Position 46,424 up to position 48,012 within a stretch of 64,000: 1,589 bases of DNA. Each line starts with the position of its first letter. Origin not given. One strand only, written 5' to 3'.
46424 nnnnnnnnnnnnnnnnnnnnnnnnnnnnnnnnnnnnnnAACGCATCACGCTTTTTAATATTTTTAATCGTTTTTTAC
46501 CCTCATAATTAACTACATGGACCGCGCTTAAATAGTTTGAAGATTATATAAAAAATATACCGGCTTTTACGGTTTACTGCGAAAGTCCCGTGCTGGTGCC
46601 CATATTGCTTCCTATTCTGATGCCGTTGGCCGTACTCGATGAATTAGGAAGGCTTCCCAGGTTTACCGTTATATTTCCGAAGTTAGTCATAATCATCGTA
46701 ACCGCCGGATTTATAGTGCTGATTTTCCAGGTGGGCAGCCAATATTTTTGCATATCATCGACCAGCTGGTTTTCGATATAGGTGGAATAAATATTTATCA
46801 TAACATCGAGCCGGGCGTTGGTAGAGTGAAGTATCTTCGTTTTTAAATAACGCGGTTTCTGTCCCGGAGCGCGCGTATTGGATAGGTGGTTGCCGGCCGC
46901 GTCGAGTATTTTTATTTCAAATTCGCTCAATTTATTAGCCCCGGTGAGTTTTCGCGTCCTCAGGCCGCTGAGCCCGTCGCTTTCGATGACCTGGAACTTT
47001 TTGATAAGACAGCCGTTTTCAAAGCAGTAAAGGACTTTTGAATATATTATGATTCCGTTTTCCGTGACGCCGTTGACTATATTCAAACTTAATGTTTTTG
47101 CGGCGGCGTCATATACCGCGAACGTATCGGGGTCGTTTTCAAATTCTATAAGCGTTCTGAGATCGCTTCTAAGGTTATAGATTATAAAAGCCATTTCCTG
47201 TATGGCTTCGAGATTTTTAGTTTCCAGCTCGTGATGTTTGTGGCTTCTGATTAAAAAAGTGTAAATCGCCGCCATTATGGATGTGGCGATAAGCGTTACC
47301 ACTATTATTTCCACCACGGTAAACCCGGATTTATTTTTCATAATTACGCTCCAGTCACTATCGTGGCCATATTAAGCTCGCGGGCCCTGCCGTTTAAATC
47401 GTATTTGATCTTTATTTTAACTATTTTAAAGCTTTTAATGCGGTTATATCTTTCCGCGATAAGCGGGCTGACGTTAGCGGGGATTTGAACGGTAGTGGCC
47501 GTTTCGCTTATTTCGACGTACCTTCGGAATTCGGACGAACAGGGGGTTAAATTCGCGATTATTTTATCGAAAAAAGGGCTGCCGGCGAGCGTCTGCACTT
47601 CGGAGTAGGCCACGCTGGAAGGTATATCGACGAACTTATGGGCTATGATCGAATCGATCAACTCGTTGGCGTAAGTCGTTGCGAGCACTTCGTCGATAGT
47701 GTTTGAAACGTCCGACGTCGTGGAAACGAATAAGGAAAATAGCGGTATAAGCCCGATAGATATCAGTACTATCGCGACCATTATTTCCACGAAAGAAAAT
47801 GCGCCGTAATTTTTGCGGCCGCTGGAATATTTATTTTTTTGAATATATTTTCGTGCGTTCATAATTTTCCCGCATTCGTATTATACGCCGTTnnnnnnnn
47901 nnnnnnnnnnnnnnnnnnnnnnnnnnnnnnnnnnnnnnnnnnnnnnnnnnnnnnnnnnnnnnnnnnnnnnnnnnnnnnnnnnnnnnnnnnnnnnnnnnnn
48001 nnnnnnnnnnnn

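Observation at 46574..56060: Tandem, diverged duplication of a three-gene pseudopilus-tip-like module with giant ~900-aa PilX/GspK-like subunits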

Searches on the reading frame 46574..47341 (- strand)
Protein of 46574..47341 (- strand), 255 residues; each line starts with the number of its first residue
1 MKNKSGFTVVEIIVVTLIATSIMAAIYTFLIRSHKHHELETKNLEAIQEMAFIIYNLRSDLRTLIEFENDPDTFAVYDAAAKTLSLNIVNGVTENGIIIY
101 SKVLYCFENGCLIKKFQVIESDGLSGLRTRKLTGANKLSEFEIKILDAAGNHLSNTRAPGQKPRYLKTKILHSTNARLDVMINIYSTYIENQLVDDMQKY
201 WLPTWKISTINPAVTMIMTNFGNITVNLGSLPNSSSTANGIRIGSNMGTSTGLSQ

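Call 4: search_protein_families(library=pfam, proteins=[window:46574-47341:-], max_evalue=1)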
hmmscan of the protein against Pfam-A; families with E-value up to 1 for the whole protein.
window:46574-47341:- (255 aa): 1 family
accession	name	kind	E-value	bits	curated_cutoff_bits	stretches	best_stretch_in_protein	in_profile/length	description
PF07963.17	N_methyl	-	0.0007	19.5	21.2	1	1-27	1-27/27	Prokaryotic N-terminal methylation motif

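Call 5: search_protein_families(library=ncbifam, proteins=[window:46574-47341:-], max_evalue=1)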
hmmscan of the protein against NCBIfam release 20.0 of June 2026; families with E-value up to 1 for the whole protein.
window:46574-47341:- (255 aa): 7 families
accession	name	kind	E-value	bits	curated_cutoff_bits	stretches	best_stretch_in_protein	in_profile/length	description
NF041002.1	pilin_ComGF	equivalog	0.006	16.8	80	1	5-64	2-59/139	competence type IV pilus minor pilin ComGF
NF041013.1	T4P_ComGE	equivalog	0.0072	16.4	49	1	2-55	1-50/83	competence type IV pilus minor pilin ComGE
NF040982.1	ComGD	equivalog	0.012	16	70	1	5-40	2-36/139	competence type IV pilus minor pilin ComGD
TIGR02532.1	IV_pilin_GFxxxE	domain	0.031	14.1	16.3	1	5-27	2-24/24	prepilin-type N-terminal cleavage/methylation domain-containing protein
NF038304.1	EPS_HpsC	equivalog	0.052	13.1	200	1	2-51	18-67/318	hormogonium polysaccharide secretion pseudopilin HpsC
TIGR01708.2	typeII_sec_gspH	equivalog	0.066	13.2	80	1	5-40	2-37/169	type II secretion system minor pseudopilin GspH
NF053669.1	bindosome_BasA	exception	0.38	11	230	1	6-107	7-113/136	bindosome assembly system protein BasA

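Call 53: search_solved_structures(query=A4, max_evalue=10)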
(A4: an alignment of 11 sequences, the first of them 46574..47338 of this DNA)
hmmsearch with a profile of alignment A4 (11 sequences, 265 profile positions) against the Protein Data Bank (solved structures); distinct sequences matched with E-value up to 10: 8.
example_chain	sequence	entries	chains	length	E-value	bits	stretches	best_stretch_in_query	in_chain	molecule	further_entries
9laa_A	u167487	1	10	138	0.036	16.3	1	1-35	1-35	Type IV pilin protein PilA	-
9egp_A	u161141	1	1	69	0.1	14.8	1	6-32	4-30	Geopilin domain 1 protein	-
1n0r_A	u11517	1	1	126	0.19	14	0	150-179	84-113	4 ankyrin repeats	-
7tgg_A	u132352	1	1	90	0.22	13.8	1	6-32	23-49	Geopilin domain 1 protein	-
5wlz_C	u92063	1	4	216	0.75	12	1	77-166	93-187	DNA repair protein XRCC4,Myosin-7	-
7wlr_B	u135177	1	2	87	1.2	11.3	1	57-106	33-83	Histone H4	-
5mla_B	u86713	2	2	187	1.8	10.7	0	149-179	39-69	darpin k55 | darpin 55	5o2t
1n0q_A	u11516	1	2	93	1.9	10.7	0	150-179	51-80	3 ankyrin repeats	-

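Call 78: find_homologous_proteins(query=A4)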
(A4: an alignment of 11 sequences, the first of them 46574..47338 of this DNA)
Query A4 (11 sequences) (254 aa, profile of the alignment): 9 proteins with E <= 0.001 among 8000 candidates.
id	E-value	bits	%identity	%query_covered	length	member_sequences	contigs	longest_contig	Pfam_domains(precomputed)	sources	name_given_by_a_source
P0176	3.0e-117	408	54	99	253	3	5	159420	-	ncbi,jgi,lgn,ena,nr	ncbi:MAG TPA: hypothetical protein PKW98_04275 [Candidatus Wallbacteria bacterium]|nr:MAG: hypotheti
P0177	8.4e-117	407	83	100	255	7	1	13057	-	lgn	-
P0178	2.2e-116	406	100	100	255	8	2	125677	-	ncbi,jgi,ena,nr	ncbi:MAG: hypothetical protein BWY32_00476 [bacterium ADurb.Bin243]|nr:MAG: hypothetical protein BWY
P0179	6.6e-114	397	79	99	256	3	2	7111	-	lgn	-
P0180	1.0e-112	394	81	100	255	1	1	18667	-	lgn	-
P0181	2.5e-94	333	63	100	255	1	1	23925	PF07963.18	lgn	-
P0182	2.5e-92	327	59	98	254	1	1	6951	-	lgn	-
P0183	1.1e-73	266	22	88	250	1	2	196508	-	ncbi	-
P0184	2.3e-65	238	38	97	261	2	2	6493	-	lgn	-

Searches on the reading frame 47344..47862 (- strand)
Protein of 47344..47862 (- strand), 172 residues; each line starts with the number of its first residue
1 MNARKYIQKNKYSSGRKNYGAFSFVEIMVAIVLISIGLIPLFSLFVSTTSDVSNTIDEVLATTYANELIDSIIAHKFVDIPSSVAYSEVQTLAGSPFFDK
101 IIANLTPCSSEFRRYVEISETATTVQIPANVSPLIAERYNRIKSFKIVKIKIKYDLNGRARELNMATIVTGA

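Call 4: search_protein_families(library=pfam, proteins=[window:47344-47862:-], max_evalue=1)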
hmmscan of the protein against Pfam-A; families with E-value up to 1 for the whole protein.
window:47344-47862:- (172 aa): 1 family
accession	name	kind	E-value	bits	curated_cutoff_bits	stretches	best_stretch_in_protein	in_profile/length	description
PF07963.17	N_methyl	-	3.4e-05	23.7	21.2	1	16-41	1-26/27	Prokaryotic N-terminal methylation motif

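Call 5: search_protein_families(library=ncbifam, proteins=[window:47344-47862:-], max_evalue=1)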
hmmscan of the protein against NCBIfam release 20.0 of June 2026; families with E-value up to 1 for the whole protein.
window:47344-47862:- (172 aa): 3 families
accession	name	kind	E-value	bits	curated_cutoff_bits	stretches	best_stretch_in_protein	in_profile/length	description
TIGR02523.1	type_IV_pilV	equivalog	9.9e-07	29.3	52.2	1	22-80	4-62/139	type IV pilus modification protein PilV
NF047828.1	T3SSXpsI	equivalog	0.14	12.2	150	1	22-72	4-54/132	type II secretion system protein XpsI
TIGR02532.1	IV_pilin_GFxxxE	domain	0.14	12.1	16.3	1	22-38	4-20/24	prepilin-type N-terminal cleavage/methylation domain-containing protein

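Call 54: search_solved_structures(query=A3, max_evalue=10)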
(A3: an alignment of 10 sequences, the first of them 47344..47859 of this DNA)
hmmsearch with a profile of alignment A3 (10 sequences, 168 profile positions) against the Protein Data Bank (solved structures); distinct sequences matched with E-value up to 10: 8.
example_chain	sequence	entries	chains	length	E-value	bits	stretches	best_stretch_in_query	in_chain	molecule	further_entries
5f3w_B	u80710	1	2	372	0.83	12.5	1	69-138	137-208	DNA double-strand break repair Rad50 ATPase,DNA double-strand break repair Rad50 ATPase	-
3zk9_A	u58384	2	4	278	0.87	12.5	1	89-146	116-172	MANGANESE ABC TRANSPORTER SUBSTRATE-BINDING LIPOPROTEIN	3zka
3zk7_A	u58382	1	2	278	0.88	12.5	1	89-146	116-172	MANGANESE ABC TRANSPORTER SUBSTRATE-BINDING LIPOPROTEIN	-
3zk8_A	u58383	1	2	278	0.88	12.5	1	89-146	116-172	MANGANESE ABC TRANSPORTER SUBSTRATE-BINDING LIPOPROTEIN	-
1psz_A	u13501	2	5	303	1.2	12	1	89-146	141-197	PROTEIN (SURFACE ANTIGEN PSAA) | MANGANESE ABC TRANSPORTER SUBSTRATE-BINDING LIPOPROTEIN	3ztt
4uto_A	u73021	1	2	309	1.2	12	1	89-146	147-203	MANGANESE ABC TRANSPORTER SUBSTRATE-BINDING LIPOPROTEIN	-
4utp_A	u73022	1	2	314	1.3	11.9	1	89-146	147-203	MANGANESE ABC TRANSPORTER SUBSTRATE-BINDING LIPOPROTEIN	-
9laa_A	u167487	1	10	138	1.7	11.5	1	8-31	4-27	Type IV pilin protein PilA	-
